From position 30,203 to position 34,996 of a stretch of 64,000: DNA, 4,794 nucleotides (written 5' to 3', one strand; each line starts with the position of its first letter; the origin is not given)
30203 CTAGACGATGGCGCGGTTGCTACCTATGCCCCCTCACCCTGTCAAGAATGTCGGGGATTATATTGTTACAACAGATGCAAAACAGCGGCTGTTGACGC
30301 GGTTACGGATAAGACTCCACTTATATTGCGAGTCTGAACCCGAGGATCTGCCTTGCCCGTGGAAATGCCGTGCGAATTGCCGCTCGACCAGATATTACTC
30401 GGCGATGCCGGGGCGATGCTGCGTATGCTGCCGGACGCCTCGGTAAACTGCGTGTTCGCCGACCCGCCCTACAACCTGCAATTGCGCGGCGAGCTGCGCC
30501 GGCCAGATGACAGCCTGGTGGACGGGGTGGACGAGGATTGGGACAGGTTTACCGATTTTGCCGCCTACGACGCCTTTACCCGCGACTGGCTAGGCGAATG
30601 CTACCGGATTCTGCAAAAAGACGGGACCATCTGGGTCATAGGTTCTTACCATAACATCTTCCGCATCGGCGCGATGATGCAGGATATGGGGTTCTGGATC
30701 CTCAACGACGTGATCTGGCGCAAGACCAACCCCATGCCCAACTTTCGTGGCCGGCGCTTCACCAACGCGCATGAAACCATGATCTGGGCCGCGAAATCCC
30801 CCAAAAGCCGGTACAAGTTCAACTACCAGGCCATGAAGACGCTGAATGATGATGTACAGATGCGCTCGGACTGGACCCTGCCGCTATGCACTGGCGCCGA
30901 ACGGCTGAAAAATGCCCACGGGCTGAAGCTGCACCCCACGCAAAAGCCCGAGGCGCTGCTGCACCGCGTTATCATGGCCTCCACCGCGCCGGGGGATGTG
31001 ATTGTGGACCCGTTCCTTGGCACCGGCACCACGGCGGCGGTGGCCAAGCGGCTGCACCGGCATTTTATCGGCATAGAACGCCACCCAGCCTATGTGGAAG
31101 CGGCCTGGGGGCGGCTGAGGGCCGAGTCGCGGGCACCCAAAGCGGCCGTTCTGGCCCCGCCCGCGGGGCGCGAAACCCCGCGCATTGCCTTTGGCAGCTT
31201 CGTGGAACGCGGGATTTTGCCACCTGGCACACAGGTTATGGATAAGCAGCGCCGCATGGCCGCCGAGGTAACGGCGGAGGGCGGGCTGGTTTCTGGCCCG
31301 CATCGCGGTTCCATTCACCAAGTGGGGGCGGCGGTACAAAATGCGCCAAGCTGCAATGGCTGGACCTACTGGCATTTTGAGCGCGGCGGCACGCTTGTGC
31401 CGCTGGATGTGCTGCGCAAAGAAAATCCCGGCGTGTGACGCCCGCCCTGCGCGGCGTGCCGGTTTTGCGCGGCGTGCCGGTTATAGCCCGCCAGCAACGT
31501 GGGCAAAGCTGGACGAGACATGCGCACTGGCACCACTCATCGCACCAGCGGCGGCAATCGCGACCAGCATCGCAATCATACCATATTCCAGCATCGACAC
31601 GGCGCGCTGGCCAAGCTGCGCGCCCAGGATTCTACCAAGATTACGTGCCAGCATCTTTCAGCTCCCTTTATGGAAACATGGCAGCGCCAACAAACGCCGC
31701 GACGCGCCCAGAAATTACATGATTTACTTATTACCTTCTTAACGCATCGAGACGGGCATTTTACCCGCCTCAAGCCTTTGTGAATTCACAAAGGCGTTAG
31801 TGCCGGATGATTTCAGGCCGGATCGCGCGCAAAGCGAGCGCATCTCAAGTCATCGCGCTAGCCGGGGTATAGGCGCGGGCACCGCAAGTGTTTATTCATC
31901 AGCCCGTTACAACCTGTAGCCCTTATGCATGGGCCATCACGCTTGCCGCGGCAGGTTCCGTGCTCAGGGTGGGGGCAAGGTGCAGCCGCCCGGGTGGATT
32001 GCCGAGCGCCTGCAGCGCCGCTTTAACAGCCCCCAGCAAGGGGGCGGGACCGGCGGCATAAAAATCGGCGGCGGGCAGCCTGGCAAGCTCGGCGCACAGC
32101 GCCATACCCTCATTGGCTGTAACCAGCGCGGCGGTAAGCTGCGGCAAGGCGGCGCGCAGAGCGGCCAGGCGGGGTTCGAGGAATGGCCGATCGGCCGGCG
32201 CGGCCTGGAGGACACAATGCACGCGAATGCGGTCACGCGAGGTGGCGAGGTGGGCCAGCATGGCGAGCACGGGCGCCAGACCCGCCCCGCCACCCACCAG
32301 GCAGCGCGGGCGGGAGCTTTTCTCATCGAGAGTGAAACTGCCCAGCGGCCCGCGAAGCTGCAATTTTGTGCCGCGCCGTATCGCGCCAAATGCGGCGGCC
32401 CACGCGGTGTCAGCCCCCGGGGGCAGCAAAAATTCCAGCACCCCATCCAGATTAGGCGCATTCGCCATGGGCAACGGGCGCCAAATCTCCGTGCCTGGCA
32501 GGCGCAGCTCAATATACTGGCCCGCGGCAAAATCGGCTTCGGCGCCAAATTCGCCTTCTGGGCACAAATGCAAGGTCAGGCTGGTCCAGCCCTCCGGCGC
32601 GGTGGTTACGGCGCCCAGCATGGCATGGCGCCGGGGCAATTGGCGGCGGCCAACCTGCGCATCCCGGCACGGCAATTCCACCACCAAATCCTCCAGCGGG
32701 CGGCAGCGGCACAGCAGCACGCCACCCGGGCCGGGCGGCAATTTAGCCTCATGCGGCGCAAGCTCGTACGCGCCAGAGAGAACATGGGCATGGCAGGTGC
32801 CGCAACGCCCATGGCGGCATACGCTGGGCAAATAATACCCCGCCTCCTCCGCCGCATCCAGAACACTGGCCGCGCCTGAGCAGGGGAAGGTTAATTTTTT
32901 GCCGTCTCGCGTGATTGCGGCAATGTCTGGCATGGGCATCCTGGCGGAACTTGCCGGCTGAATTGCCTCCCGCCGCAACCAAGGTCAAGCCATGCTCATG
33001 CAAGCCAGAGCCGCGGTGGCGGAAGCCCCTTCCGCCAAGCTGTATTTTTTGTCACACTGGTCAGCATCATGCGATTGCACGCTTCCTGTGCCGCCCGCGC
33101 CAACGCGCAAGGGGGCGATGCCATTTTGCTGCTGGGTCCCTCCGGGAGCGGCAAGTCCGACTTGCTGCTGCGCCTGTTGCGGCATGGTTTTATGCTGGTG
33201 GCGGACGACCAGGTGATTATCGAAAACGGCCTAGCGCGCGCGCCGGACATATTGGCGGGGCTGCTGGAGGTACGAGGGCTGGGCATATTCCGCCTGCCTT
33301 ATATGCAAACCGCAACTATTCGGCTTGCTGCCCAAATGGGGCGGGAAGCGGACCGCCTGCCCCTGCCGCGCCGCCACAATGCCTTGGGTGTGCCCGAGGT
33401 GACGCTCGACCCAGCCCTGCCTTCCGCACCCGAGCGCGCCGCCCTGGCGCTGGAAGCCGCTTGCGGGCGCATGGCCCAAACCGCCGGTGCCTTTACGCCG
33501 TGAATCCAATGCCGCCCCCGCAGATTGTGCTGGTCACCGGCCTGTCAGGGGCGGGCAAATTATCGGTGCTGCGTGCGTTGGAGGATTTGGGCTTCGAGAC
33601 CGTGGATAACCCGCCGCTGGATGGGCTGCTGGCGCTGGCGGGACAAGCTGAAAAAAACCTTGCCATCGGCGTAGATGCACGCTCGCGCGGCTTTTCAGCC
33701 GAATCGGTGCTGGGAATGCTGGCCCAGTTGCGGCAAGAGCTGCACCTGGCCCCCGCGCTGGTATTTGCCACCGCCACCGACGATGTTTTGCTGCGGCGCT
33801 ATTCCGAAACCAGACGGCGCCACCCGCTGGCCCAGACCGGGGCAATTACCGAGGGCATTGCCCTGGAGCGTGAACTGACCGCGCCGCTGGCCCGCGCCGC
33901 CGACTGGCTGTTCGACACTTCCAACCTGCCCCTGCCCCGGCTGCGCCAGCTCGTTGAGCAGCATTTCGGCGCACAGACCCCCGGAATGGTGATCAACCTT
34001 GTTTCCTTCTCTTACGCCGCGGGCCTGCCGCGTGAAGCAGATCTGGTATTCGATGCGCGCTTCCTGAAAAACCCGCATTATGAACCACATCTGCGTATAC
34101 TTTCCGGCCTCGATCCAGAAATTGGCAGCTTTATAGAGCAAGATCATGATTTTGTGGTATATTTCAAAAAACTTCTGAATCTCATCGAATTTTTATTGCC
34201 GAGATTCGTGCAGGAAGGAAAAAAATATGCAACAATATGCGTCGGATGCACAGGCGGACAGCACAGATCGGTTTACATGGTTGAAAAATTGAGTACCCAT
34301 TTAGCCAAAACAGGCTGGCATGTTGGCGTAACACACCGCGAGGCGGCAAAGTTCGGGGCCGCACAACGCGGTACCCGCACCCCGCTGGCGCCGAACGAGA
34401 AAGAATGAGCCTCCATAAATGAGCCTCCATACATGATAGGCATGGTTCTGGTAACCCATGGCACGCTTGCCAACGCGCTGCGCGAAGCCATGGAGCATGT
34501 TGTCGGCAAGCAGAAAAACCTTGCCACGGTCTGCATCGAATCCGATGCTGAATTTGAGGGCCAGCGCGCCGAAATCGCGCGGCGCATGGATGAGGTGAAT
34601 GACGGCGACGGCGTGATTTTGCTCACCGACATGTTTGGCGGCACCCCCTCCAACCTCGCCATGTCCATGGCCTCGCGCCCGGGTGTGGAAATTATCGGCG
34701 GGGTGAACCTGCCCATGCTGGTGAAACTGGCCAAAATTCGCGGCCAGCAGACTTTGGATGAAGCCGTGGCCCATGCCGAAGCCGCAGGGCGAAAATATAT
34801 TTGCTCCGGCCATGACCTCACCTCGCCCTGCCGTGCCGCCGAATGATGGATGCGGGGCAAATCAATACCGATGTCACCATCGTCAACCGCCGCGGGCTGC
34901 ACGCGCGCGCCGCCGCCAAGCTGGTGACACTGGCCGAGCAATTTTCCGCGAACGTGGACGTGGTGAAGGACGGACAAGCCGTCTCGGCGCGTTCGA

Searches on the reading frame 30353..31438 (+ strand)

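Call 47: search_protein_families(library=pfam, proteins=[window:30353-31438:+], max_evalue=0.001)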
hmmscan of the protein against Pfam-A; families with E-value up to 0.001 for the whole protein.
window:30353-31438:+ (361 aa): 2 families
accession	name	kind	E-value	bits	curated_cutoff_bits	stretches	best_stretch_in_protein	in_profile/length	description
PF01555.25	N6_N4_Mtase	-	2.9e-66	224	26.7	1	31-251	1-219/221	DNA methylase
PF18755.6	RAMA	-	7.6e-14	52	35.2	1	266-357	7-100/107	Restriction Enzyme Adenine Methylase Associated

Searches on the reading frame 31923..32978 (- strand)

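Call 48: search_protein_families(library=pfam, proteins=[window:31923-32978:-], max_evalue=0.001)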
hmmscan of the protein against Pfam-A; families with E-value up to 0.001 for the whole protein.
window:31923-32978:- (351 aa): 2 families
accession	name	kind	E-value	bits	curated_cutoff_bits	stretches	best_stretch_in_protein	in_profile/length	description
PF00111.32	Fer2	-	5.2e-15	55.6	21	1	23-94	2-76/77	2Fe-2S iron-sulfur cluster binding domain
PF00970.30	FAD_binding_6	-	1.9e-05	25.4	21.1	1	148-215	28-97/99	Oxidoreductase FAD-binding domain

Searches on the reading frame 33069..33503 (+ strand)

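Call 104: search_protein_families(library=pfam, proteins=[window:33069-33503:+], max_evalue=0.000001)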
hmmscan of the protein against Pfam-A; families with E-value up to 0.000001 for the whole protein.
window:33069-33503:+ (144 aa): 1 family
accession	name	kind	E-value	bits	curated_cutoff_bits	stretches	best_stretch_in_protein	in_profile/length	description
PF07475.17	Hpr_kinase_C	-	4.6e-12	46.2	33.3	1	18-75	20-82/171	HPr Serine kinase C-terminal domain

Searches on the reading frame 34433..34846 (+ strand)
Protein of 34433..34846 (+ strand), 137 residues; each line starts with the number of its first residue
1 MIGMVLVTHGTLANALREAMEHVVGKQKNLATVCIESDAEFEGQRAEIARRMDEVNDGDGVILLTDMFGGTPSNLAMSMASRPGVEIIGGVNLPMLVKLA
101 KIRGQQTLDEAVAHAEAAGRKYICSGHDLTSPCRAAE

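Call 105: search_protein_families(library=pfam, proteins=[window:34433-34846:+], max_evalue=0.000001)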
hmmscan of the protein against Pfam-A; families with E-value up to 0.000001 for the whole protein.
window:34433-34846:+ (137 aa): 1 family
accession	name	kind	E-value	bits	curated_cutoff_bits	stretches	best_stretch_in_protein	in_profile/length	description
PF03610.21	EIIA-man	-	5.6e-27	94.6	21.4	1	3-115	1-115/116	PTS system fructose IIA component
